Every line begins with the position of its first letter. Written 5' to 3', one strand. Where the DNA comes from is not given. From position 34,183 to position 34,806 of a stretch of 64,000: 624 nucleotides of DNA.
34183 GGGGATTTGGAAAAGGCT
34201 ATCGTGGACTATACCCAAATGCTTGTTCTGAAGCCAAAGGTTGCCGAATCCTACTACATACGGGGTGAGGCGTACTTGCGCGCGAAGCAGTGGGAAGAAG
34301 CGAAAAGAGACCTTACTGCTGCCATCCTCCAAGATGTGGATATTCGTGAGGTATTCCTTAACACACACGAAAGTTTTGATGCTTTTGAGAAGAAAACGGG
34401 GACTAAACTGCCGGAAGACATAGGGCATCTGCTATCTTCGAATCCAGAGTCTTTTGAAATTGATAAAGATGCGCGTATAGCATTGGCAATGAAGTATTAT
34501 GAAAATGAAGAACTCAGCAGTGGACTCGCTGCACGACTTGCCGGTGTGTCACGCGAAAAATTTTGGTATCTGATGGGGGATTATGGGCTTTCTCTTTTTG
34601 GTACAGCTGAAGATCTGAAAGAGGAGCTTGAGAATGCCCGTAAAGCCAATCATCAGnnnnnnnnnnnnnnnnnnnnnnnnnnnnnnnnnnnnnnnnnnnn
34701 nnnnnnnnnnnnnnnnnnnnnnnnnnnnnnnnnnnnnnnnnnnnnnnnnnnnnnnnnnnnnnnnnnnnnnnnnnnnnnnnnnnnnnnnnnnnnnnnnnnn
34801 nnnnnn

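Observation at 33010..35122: TPR array fused to a UPF0175 antitoxin-like domain, translationally coupled to a DUF3368 PIN gene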

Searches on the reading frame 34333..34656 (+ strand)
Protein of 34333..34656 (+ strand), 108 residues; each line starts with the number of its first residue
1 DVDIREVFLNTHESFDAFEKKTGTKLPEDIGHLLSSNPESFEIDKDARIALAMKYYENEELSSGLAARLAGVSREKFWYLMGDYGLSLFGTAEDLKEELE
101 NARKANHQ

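Call 14: search_solved_structures(query=window:34333-34656:+, max_evalue=10, show_alignments=2)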
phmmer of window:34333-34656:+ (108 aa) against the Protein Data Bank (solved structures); distinct sequences matched with E-value up to 10: 0.

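Call 59: search_dna_similar(query=window:34333-34656:+, collection=plasmids, mode=protein, max_evalue=0.001, max_rows=25)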
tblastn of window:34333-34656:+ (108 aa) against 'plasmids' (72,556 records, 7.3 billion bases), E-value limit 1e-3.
Records with a match: 3; places in all: 4; records where one place covers at least 80% of the query: 2.
Best place of each record, by identity: <60% 3.
By first word of the organism name: Planktothrix 2; Thioflavicoccus 1.
By predicted mobility (MOB-suite, as given by PLSDB): non-mobilizable 2; conjugative 1.
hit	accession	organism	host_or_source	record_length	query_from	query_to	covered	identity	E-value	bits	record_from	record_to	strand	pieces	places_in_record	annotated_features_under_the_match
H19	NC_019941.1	Thioflavicoccus mobilis 8321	flat, laminated microbial mat in a salt ...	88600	26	102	71%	43.6%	7e-6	50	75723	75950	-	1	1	UPF0175 family protein | DUF3368 domain-containing protein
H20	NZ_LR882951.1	Planktothrix agardhii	-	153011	10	105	89%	33.3%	2e-6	51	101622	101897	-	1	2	UPF0175 family protein | DUF3368 domain-containing protein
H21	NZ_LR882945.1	Planktothrix agardhii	-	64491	10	102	86%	34.0%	4e-6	50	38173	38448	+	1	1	UPF0175 family protein | DUF3368 domain-containing protein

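Call 60: get_annotated_region(hit=H20, flank=2500)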
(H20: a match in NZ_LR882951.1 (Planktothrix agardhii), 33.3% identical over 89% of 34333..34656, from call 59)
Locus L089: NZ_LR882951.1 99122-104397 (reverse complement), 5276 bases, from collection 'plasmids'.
description: Planktothrix agardhii strain PCC7805 plasmid p1
organism: Planktothrix agardhii (NCBI taxid 1160)
taxonomy: Bacteria; Cyanobacteriota; Cyanophyceae; Oscillatoriales; Microcoleaceae; Planktothrix; Planktothrix agardhii
host: -; source: -; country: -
typing (MOB-suite, as given by PLSDB): non-mobilizable
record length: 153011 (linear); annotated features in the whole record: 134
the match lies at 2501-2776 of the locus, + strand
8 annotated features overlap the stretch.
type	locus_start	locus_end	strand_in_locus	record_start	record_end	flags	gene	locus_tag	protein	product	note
CDS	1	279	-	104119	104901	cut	-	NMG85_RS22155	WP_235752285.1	tetratricopeptide repeat protein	-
CDS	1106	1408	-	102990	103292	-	-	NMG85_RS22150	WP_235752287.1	fertility inhibition FinO-like protein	-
CDS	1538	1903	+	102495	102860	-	-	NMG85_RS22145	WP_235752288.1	DUF6508 domain-containing protein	-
CDS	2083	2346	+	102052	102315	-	-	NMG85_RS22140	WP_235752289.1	hypothetical protein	-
CDS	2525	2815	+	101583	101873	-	-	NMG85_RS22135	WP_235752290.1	UPF0175 family protein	-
CDS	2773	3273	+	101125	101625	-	-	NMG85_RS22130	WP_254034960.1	DUF3368 domain-containing protein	-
CDS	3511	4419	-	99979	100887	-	-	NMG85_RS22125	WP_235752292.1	formylglycine-generating enzyme family protein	-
CDS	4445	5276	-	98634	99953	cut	argA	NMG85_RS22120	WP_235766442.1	amino-acid N-acetyltransferase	GO:0006526 - arginine biosynthetic process [Evidence IEA]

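Call 87: find_homologous_proteins(query=A5, max_evalue=0.001)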
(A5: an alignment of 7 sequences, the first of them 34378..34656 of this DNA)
Query A5 (7 sequences) (93 aa, profile of the alignment): 2709 proteins with E <= 0.001 among 8000 candidates; the best 120 are listed.
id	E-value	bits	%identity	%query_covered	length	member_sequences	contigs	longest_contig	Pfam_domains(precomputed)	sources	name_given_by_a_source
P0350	6.8e-30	120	37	56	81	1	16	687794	PF03683.20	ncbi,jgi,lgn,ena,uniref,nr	ncbi:putative HTH domain antitoxin [Haloarcula quadrata]|jgi:predicted HTH domain antitoxin|uniref:U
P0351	8.6e-30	120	37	56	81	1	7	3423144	PF03683.20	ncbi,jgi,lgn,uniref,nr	ncbi:UPF0175 family protein (plasmid) [Haloarcula sp. KBTZ06]|jgi:predicted HTH domain antitoxin|uni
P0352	2.4e-29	119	32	83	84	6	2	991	PF03683.20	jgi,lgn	-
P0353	4.7e-29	118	37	56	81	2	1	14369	PF03683.20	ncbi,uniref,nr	ncbi:hypothetical protein Harman_41600 [Haloarcula mannanilytica]|uniref:Uncharacterized protein n=1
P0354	1.6e-28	116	37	56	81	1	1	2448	PF03683.20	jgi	jgi:predicted HTH domain antitoxin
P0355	1.9e-28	116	37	56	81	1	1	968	PF03683.20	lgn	-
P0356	6.0e-28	114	40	57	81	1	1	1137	PF03683.20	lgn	-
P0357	6.3e-28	114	40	57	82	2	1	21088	PF03683.20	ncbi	ncbi:MAG: UPF0175 family protein [Halorhabdus sp.]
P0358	7.5e-28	114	38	57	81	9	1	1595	PF03683.20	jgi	-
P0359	8.7e-28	114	36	15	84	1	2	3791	PF03683.20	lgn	-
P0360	1.3e-27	113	36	57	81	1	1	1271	PF03683.20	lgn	-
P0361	1.3e-27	113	38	56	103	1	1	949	PF03683.20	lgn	-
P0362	1.5e-27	113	35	70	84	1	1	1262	PF03683.20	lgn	-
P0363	1.5e-27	113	37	56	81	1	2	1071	PF03683.20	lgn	-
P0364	2.0e-27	112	35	70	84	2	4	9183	PF03683.20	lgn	-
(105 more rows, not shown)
